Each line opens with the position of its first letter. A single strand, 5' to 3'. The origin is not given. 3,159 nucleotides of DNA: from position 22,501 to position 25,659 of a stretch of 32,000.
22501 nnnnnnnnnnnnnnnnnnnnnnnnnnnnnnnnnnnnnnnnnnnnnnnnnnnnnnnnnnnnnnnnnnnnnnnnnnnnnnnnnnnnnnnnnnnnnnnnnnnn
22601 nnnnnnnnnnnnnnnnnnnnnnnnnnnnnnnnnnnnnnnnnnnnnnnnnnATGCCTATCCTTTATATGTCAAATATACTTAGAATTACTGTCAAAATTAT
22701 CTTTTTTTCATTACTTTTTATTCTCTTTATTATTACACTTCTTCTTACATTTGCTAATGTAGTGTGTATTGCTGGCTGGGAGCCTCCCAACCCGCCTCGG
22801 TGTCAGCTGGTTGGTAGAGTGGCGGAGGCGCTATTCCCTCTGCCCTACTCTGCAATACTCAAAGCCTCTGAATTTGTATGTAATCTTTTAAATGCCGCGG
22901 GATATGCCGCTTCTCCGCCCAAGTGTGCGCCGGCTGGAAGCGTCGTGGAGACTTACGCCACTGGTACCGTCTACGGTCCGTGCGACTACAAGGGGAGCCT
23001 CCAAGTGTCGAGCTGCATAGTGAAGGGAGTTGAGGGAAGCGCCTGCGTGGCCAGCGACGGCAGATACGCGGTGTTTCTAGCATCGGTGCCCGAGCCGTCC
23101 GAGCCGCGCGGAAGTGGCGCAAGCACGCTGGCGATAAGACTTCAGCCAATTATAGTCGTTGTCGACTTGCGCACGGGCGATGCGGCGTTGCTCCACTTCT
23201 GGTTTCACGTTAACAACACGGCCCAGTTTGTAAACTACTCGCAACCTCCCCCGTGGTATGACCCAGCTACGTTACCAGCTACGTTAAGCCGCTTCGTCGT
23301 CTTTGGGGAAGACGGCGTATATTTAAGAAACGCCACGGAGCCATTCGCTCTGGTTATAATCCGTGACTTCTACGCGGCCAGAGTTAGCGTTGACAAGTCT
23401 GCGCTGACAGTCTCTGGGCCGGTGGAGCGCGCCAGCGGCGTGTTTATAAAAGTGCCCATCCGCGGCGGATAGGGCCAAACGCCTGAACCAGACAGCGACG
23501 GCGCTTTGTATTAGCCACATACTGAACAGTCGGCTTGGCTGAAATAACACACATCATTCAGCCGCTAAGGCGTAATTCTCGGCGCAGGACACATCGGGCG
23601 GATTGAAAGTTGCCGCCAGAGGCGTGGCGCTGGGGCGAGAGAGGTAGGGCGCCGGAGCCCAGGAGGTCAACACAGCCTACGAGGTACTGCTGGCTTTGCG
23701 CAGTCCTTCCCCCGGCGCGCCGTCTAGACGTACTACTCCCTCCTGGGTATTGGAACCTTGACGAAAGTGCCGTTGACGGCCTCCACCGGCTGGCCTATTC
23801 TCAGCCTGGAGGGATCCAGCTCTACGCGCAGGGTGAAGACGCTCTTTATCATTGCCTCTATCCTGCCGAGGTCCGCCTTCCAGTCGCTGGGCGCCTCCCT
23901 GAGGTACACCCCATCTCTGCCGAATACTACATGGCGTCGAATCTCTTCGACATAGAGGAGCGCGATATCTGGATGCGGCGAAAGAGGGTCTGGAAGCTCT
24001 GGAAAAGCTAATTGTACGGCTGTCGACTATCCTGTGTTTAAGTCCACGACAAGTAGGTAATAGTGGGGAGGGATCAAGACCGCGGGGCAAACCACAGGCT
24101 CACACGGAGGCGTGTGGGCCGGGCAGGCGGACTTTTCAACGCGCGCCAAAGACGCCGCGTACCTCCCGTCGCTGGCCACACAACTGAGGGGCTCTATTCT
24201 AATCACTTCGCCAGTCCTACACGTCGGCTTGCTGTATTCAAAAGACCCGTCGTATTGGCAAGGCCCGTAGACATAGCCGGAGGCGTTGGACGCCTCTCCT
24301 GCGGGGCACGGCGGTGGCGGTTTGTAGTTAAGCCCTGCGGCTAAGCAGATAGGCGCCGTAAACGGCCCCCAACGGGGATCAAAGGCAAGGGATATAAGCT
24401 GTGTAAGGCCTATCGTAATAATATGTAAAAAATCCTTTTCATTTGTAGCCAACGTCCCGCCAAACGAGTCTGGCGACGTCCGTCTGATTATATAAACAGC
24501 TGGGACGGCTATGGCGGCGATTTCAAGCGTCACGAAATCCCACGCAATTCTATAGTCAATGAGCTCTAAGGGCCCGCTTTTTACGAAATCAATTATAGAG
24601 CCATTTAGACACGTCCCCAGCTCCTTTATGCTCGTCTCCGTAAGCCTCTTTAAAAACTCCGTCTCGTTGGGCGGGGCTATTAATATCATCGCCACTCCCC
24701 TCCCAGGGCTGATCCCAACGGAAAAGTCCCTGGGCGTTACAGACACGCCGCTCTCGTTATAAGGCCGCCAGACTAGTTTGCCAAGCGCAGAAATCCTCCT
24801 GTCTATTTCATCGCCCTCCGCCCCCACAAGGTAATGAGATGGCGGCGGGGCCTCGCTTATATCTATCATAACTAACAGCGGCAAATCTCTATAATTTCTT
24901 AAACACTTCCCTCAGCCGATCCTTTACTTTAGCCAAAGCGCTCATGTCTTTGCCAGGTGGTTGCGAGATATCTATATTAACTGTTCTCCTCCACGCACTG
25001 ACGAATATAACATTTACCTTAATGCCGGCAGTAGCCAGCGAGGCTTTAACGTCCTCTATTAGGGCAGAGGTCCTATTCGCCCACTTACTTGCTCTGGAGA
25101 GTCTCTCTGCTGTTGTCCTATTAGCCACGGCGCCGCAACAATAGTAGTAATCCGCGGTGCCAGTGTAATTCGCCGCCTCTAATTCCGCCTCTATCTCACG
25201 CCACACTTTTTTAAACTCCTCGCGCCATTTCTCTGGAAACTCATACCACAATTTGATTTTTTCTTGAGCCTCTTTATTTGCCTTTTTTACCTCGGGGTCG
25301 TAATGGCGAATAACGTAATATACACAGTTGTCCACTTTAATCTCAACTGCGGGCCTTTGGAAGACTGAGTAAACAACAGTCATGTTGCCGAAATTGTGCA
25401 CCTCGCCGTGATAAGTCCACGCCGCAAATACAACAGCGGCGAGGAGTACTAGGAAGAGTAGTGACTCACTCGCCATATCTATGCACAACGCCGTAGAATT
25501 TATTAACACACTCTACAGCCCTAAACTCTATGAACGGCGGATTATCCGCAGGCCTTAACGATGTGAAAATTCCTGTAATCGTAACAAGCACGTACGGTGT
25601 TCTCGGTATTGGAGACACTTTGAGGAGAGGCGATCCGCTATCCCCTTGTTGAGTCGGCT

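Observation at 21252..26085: Two convergent paralogous cassettes pairing an S1-like serine protease with a Cys-rich secreted partner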

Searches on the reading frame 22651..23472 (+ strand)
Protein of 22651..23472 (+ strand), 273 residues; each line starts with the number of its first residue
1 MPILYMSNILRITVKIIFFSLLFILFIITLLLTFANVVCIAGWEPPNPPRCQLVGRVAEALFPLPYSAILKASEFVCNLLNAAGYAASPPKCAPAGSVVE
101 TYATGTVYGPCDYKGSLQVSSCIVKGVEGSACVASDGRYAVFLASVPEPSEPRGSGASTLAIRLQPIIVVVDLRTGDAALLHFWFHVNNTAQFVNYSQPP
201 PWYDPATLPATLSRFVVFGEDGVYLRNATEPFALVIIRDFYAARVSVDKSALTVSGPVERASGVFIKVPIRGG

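Call 3: search_protein_families(library=pfam, proteins=[window:22651-23472:+], max_evalue=1)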
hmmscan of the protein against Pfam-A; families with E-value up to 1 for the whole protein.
window:22651-23472:+ (273 aa): 0 families

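Call 12: find_homologous_proteins(query=window:22651-23472:+, max_evalue=0.001)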
Query window:22651-23472:+ (273 aa): 2 proteins with E <= 0.001 among 1774 candidates.
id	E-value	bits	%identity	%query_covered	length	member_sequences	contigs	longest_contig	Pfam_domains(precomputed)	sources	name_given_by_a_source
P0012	2.5e-174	596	100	98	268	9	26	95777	-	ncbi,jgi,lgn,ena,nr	ncbi:MAG: hypothetical protein QW610_06305 [Pyrobaculum sp.]|nr:hypothetical protein [Pyrobaculum ae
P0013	2.9e-146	504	87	96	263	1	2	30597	-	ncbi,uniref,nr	ncbi:hypothetical protein [Pyrobaculum aerophilum]|uniref:Uncharacterized protein n=1 Tax=Pyrobaculu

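Call 17: search_protein_families(library=ncbifam, proteins=[window:22666-23472:+], max_evalue=1)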
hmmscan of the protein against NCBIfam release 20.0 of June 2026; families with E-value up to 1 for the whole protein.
window:22666-23472:+ (268 aa): 0 families

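Call 28: find_homologous_proteins(query=A2, max_evalue=0.01)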
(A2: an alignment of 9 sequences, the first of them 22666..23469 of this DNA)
Query A2 (9 sequences) (268 aa, profile of the alignment): 11 proteins with E <= 0.01 among 8000 candidates.
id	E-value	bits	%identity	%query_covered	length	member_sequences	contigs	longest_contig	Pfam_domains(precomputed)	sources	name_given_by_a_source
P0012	7.2e-74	266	100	100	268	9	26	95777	-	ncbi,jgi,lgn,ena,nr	ncbi:MAG: hypothetical protein QW610_06305 [Pyrobaculum sp.]|nr:hypothetical protein [Pyrobaculum ae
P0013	3.9e-73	264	87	98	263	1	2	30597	-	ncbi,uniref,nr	ncbi:hypothetical protein [Pyrobaculum aerophilum]|uniref:Uncharacterized protein n=1 Tax=Pyrobaculu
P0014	7.3e-59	217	43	83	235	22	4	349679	-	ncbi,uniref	ncbi:MAG: hypothetical protein QW677_02045 [Pyrobaculum sp.]|uniref:hypothetical protein n=1 Tax=Pyr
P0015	2.2e-58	215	34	72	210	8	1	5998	-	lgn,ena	-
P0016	6.6e-57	211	36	76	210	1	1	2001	-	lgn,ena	-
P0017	1.2e-54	203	27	61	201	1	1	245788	-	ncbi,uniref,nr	ncbi:hypothetical protein ODS41_09845 [Pyrobaculum sp. 3827-6]|uniref:hypothetical protein n=1 Tax=P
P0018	2.4e-53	199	28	61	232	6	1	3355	-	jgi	-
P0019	1.1e-44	171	25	66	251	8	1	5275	-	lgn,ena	-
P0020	3.2e-34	136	24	62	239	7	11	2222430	-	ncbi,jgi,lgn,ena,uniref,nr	ncbi:conserved within P. aerophilum [Pyrobaculum aerophilum str. IM2]|uniref:Conserved within P. aer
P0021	3.4e-24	104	25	91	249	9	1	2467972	-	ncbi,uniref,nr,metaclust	ncbi:hypothetical protein P186_2545 [Pyrobaculum ferrireducens]|uniref:Uncharacterized protein n=1 T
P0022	2.2e-20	91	53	50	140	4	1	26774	-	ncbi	ncbi:MAG: hypothetical protein QXT27_00055 [Pyrobaculum sp.]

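Call 40: predict_structure(alignment_id=A3)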
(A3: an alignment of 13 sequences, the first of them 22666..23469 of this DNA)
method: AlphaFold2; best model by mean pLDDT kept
length: 268 residues; sequences in the alignment: 13
mean_pLDDT: 76.4   pTM: 0.66
mean pLDDT of the five models: 76.4, 75.6, 73.4, 71.9, 71.7
residues with pLDDT >= 90: 84; 70-90: 85; 50-70: 79; < 50: 20
segments of 3 or more residues with pLDDT < 50: 38-42, 145-156
pLDDT, mean of each block of 10 residues (from residue 1): 86 90 79 58 60 69 64 55 64 89 93 72 86 94 53 52 92 86 60 63 85 94 71 83 93 94 79
secondary structure, 60 per line:
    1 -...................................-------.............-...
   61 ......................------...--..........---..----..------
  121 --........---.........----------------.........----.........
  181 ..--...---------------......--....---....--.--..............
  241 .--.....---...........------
elements in order: H2-36 H44-56 H58-82 E89-91 E94-103 E123-130 E134-142 E159-167 E172-182 E185-187 H203-208 E211-214 E218-221 E227-241 E252-262

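Call 43: fold_search(model_id=the predicted structure, library=pdb)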
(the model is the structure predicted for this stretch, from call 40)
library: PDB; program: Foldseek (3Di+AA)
matches with E <= 10: 457; with E <= 0.001: 0
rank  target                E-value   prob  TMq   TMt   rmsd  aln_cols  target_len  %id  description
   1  3ke6_A                1.1e-01  0.10  0.10  0.08  15.0       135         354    7  The crystal structure of the RsbU and RsbW domains of Rv1364c from Mycobacterium tuberculosis (released 2010-11-10)
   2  8i5a_A                1.2e-01  0.06  0.11  0.05  16.6       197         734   10  N-acetyl-(R)-beta-phenylalanine acylase, 2.75 angstrom resolution (released 2023-03-15)
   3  1txo_B                1.6e-01  0.02  0.10  0.11  19.4       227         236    9  Crystal structure of the Mycobacterium tuberculosis serine/threonine phosphatase PstP/Ppp at 1.95 A. (released 2004-11-23)
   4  3tfz_B                1.6e-01  0.15  0.16  0.24  16.0       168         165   10  Crystal structure of Zhui aromatase/cyclase from Streptomcyes sp. R1128 (released 2011-09-14)
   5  3f79_B                1.7e-01  0.13  0.14  0.15  13.5       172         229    9  Structure of pseudo-centered cell crystal form of the C-terminal phosphatase domain of P. aeruginosa RssB (released 2009-11-24)
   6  8huy_B                1.8e-01  0.06  0.12  0.06  16.2       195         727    9  N-acetyl-(R)-beta-phenylalanine acylase (released 2023-03-15)
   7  8i5a_B                1.8e-01  0.05  0.11  0.06  16.9       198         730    8  N-acetyl-(R)-beta-phenylalanine acylase, 2.75 angstrom resolution (released 2023-03-15)
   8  8i59_A                2.2e-01  0.02  0.08  0.04  17.2       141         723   13  N-acetyl-(R)-beta-phenylalanine acylase, selenomethionyl derivative (released 2023-03-15)
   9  8i59_B                2.3e-01  0.02  0.08  0.04  17.2       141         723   13  N-acetyl-(R)-beta-phenylalanine acylase, selenomethionyl derivative (released 2023-03-15)
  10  6od1_A                2.4e-01  0.06  0.14  0.12  17.1       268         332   10  IraD-bound to RssB D58P variant (released 2019-04-24)
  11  8huy_A                2.4e-01  0.04  0.11  0.05  17.1       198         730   10  N-acetyl-(R)-beta-phenylalanine acylase (released 2023-03-15)
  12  2cm1                  2.6e-01  0.03  0.07  0.08  17.3       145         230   11  Crystal structure of the catalytic domain of serine threonine protein phosphatase PstP in complex with 2 Manganese ions. (released 2007-06-12)
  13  8t85                  3.1e-01  0.10  0.14  0.12  17.7       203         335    8  Structure of RssB bound to beryllofluoride (released 2024-01-17)
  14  6ser                  3.4e-01  0.10  0.15  0.17  15.8       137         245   15  Crystal structure of human STARD10 (released 2020-08-26)
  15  3fll                  3.8e-01  0.08  0.14  0.18  14.8       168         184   11  Crystal structure of E55Q mutant of nitrophorin 4 (released 2009-02-10)
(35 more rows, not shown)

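Call 57: find_related_loci(query=A4, collection=genome_contigs, flank=6000)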
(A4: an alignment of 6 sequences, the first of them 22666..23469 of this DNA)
Query A4 (268 aa) in genome_contigs; peptide patterns used: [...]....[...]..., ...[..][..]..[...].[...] (x = any residue, [..] = any of these).
98 stretches matched a pattern; 3 encode a relative of the query (tblastn E <= 1e-3); 3 distinct loci.
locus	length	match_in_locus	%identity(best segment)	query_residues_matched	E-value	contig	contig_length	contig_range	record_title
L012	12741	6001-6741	48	23-268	2e-61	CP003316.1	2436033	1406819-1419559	Pyrobaculum oguniense TE7, complete genome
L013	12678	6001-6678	42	47-268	3e-41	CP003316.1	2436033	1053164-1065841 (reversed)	Pyrobaculum oguniense TE7, complete genome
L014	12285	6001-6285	32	152-264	1e-8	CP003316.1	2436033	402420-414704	Pyrobaculum oguniense TE7, complete genome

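Call 60: find_encoding_contigs(protein=P0020, flank=5000, max_places=2)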
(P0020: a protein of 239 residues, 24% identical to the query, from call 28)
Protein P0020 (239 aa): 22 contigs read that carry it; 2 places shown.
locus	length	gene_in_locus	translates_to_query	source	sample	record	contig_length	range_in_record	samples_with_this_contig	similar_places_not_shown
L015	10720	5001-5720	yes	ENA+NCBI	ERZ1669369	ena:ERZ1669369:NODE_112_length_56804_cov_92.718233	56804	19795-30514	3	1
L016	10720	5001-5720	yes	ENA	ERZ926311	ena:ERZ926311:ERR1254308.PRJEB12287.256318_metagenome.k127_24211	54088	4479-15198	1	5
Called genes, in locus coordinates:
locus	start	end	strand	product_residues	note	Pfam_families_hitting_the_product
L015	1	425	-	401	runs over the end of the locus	PF06733:DEAD_2, PF13307:Helicase_C_2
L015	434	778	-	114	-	-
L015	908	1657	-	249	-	PF01975:SurE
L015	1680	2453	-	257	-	PF00892:EamA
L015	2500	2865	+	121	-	PF00507:Oxidored_q4 (weak)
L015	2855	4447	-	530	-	PF06418:CTP_synth_N, PF00117:GATase, PF07722:Peptidase_C26 (weak)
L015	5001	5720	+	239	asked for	-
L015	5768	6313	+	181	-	PF00156:Pribosyltran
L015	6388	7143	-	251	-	PF00239:Resolvase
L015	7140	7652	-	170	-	-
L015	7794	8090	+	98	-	-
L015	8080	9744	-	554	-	PF05362:Lon_C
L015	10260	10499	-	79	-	PF25213:HVO_A0261_N (weak), PF14947:HTH_45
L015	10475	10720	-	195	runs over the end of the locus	-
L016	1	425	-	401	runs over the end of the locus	PF06733:DEAD_2, PF13307:Helicase_C_2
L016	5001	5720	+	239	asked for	-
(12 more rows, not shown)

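Call 61: find_encoding_contigs(protein=P0021, flank=5000, max_places=2)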
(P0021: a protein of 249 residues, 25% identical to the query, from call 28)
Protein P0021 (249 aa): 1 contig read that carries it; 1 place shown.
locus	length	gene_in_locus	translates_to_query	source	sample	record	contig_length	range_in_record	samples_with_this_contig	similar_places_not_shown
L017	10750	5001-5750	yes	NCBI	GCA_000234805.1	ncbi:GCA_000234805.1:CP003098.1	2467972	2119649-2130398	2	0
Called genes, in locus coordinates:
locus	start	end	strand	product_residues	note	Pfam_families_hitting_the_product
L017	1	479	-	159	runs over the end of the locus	-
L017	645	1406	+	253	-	PF00590:TP_methylase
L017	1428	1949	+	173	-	-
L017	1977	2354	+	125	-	-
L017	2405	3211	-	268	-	PF06745:ATPase, PF13481:AAA_25 (weak), PF23442:DUF7125 (weak), PF01695:IstB_IS21 (faint)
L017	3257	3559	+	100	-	PF01910:Thiamine_BP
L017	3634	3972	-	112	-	PF03819:MazG (weak)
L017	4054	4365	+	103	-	PF00498:FHA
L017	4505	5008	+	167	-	-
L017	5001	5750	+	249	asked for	-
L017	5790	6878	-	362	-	PF04055:Radical_SAM, PF19288:CofH_C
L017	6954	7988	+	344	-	PF04055:Radical_SAM, PF19288:CofH_C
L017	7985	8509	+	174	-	-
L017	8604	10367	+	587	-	PF02554:CstA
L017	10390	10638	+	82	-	PF25952:DUF7990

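Call 79: search_protein_families(library=padloc, proteins=[window:22666-23469:+], max_evalue=0.1)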
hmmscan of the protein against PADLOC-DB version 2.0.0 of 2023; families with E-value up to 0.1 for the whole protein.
window:22666-23469:+ (268 aa): 0 families

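Call 80: search_protein_families(library=phrogs, proteins=[window:22666-23469:+], max_evalue=0.1)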
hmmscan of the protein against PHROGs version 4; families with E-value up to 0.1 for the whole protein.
window:22666-23469:+ (268 aa): 0 families

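Call 84: fold_search(model_id=the predicted structure, library=viral)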
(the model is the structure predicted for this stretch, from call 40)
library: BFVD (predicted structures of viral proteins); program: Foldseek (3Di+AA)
matches with E <= 10: 378; with E <= 0.001: 0
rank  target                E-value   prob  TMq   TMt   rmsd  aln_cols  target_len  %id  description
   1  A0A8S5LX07            9.2e-02  0.04  0.11  0.08  21.2       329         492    8  Baseplate wedge protein [Myoviridae sp. ctZgq1]
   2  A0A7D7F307            1.5e-01  0.02  0.08  0.05  28.5       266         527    9  Glycoprotein [Hymenopteran phenui-related virus OKIAV282]
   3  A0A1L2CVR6            1.7e-01  0.03  0.09  0.09  17.9       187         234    9  Structural protein [Pectobacterium phage vB_PcaM_CBB]
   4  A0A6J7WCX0            1.8e-01  0.05  0.13  0.05  16.4       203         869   14  Uncharacterized protein [uncultured Caudovirales phage]
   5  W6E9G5                2.1e-01  0.06  0.12  0.19  16.9       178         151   10  Uncharacterized protein [Shewanella phage Spp001]
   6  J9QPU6                2.4e-01  0.15  0.15  0.32  17.4       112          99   16  Uncharacterized protein [Pectobacterium phage My1]
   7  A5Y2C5                2.5e-01  0.12  0.14  0.08  13.7       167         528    6  (no name in the UniProt tables at hand)
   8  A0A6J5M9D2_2          3.0e-01  0.03  0.11  0.05  18.4       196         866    7  Uncharacterized protein [uncultured Caudovirales phage]
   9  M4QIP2                3.2e-01  0.03  0.10  0.12  15.7       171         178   14  Chromophore lyase [Synechococcus phage S-CAM1]
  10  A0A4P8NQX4            3.2e-01  0.02  0.11  0.04  22.6       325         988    9  (no name in the UniProt tables at hand)
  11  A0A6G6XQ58            3.4e-01  0.04  0.12  0.06  18.0       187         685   13  (no name in the UniProt tables at hand)
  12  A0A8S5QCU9            3.8e-01  0.02  0.10  0.14  13.8       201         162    6  Uncharacterized protein [Siphoviridae sp. ctbvd11]
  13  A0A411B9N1            4.0e-01  0.01  0.08  0.11  18.7       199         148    8  (no name in the UniProt tables at hand)
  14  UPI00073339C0         4.2e-01  0.01  0.09  0.10  17.8       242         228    9  (no name look-up for this kind of identifier)
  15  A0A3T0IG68            5.0e-01  0.10  0.14  0.21   9.3       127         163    9  (no name in the UniProt tables at hand)
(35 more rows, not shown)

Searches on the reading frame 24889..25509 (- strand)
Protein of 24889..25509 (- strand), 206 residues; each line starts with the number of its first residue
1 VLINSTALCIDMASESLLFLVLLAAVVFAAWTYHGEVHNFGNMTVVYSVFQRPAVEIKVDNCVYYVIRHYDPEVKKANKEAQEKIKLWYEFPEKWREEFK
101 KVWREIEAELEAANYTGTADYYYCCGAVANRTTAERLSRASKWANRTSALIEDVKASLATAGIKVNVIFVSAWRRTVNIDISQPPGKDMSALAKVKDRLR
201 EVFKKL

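Call 3: search_protein_families(library=pfam, proteins=[window:24889-25509:-], max_evalue=1)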
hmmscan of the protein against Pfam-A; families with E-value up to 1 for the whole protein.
window:24889-25509:- (206 aa): 0 families

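Call 17: search_protein_families(library=ncbifam, proteins=[window:24889-25509:-], max_evalue=1)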
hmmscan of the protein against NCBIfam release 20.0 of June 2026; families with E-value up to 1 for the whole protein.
window:24889-25509:- (206 aa): 2 families
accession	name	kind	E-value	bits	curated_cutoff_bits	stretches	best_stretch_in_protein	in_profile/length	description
NF040942.2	hypo_ExtJ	equivalog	0.032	14.6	52.5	1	17-83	11-67/77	selenite/tellurite reduction operon protein ExtJ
NF045779.1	gas_vesic_GvpG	exception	0.04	14.2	85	1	75-114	31-69/83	gas vesicle protein GvpG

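Call 79: search_protein_families(library=padloc, proteins=[window:24892-25476:-], max_evalue=0.1)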
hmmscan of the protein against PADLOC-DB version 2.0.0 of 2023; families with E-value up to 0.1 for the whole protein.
window:24892-25476:- (195 aa): 0 families

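Call 80: search_protein_families(library=phrogs, proteins=[window:24892-25476:-], max_evalue=0.1)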
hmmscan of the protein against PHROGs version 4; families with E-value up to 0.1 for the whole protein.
window:24892-25476:- (195 aa): 0 families
